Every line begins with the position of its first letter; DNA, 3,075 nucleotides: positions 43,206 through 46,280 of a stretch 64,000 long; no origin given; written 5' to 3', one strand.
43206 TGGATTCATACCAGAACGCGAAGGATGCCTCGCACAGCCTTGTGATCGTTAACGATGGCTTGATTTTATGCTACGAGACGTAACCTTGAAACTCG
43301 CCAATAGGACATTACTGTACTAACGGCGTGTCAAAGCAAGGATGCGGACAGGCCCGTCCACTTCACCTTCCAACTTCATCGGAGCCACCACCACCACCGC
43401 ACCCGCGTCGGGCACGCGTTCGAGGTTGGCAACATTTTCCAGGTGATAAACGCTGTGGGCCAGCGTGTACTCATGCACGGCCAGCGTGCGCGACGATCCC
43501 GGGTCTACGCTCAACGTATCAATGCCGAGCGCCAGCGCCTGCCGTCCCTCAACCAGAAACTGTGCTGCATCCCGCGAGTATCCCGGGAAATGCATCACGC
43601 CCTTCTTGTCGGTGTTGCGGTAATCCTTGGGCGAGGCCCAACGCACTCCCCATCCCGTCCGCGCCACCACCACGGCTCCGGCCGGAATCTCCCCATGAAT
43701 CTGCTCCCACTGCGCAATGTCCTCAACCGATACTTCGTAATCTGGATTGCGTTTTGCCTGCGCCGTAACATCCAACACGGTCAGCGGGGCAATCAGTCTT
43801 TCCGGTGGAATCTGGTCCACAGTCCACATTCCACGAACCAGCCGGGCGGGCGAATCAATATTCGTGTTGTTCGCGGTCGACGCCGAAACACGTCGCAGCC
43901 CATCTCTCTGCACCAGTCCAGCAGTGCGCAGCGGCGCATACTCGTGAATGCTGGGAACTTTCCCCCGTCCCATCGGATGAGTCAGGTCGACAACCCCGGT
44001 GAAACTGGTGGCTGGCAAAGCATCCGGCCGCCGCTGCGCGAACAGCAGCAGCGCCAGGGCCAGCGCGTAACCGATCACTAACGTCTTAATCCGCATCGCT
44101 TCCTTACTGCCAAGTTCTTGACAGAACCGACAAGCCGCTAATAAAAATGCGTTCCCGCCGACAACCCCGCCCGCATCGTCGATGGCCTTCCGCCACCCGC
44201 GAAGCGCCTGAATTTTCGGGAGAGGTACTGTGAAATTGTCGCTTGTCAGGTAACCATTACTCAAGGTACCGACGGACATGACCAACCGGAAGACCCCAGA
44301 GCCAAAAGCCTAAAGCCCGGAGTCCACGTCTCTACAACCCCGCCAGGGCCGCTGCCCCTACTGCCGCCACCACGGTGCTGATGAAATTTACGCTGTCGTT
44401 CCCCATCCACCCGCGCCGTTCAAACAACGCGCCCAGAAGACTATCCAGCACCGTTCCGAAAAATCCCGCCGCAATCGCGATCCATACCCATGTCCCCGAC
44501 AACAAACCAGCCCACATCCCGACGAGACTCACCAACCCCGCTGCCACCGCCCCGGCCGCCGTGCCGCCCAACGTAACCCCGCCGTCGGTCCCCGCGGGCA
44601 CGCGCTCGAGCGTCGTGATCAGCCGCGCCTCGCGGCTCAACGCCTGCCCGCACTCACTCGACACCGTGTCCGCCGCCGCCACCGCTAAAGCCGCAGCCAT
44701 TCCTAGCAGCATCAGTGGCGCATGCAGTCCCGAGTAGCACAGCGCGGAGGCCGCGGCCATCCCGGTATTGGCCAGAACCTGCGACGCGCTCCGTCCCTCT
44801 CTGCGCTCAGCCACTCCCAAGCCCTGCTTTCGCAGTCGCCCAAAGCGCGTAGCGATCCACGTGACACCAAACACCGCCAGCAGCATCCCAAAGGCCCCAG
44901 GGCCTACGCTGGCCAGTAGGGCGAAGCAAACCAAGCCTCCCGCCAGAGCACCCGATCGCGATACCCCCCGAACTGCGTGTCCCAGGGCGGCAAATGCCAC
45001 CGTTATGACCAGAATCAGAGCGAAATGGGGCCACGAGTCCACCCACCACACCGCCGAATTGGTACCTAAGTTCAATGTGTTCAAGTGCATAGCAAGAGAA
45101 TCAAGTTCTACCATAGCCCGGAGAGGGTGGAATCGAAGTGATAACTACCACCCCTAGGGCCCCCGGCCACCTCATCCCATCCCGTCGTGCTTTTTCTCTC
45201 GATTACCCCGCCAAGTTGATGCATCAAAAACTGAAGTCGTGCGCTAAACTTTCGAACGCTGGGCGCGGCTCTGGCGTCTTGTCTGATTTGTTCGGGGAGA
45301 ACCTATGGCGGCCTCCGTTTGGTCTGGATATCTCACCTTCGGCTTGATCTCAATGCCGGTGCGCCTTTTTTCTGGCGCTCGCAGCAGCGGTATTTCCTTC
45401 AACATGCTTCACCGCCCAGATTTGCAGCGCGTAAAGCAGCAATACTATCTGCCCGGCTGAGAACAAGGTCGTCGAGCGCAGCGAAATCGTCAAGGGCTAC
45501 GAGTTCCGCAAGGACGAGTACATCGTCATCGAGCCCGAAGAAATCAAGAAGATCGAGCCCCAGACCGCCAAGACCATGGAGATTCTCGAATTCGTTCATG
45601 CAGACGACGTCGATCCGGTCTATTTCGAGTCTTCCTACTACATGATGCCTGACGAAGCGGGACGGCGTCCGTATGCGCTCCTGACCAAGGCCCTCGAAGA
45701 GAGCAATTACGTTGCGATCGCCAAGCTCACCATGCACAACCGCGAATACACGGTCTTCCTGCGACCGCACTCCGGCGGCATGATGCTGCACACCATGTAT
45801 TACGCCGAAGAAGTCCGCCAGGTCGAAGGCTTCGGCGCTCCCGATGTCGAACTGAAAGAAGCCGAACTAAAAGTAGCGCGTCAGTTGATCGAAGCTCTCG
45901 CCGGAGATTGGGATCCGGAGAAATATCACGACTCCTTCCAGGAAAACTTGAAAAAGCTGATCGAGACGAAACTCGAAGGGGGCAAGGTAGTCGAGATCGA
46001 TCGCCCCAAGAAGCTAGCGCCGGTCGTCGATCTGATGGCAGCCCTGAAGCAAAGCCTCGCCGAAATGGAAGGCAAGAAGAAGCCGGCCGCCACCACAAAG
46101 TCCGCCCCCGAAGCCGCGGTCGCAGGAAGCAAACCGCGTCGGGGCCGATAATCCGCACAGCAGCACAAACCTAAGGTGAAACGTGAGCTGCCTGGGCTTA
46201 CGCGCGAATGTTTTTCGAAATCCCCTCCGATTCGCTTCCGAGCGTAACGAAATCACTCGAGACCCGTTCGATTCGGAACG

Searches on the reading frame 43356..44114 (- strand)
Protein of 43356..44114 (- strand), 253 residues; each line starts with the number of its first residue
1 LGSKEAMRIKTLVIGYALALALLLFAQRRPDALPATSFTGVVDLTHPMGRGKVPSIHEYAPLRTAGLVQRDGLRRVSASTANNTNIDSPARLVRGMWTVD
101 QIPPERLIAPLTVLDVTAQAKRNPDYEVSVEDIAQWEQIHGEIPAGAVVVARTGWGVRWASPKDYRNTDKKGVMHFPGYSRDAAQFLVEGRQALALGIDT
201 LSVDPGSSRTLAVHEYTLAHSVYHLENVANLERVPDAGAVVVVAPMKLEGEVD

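Call 35: search_protein_families(library=pfam, proteins=[window:43356-44114:-], max_evalue=0.001)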
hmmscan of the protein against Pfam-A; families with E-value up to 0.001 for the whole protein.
window:43356-44114:- (253 aa): 1 family
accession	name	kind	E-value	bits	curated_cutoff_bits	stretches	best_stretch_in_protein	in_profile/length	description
PF04199.19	Cyclase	-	5.8e-34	117.8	23.1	1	42-205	1-142/142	Putative cyclase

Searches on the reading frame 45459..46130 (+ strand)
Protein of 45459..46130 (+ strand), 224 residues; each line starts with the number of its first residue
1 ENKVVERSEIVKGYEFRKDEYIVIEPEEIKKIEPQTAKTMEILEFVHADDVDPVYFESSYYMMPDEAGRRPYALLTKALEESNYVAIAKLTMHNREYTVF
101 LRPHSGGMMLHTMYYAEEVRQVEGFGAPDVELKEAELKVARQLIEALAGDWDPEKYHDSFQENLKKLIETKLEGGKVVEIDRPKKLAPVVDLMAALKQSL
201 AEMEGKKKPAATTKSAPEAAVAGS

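Call 35: search_protein_families(library=pfam, proteins=[window:45459-46130:+], max_evalue=0.001)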
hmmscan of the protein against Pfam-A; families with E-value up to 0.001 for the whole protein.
window:45459-46130:+ (224 aa): 1 family
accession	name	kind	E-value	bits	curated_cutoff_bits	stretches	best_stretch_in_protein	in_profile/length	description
PF02735.22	Ku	-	1.3e-38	133.3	25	1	3-138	46-189/190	Ku70/Ku80 beta-barrel domain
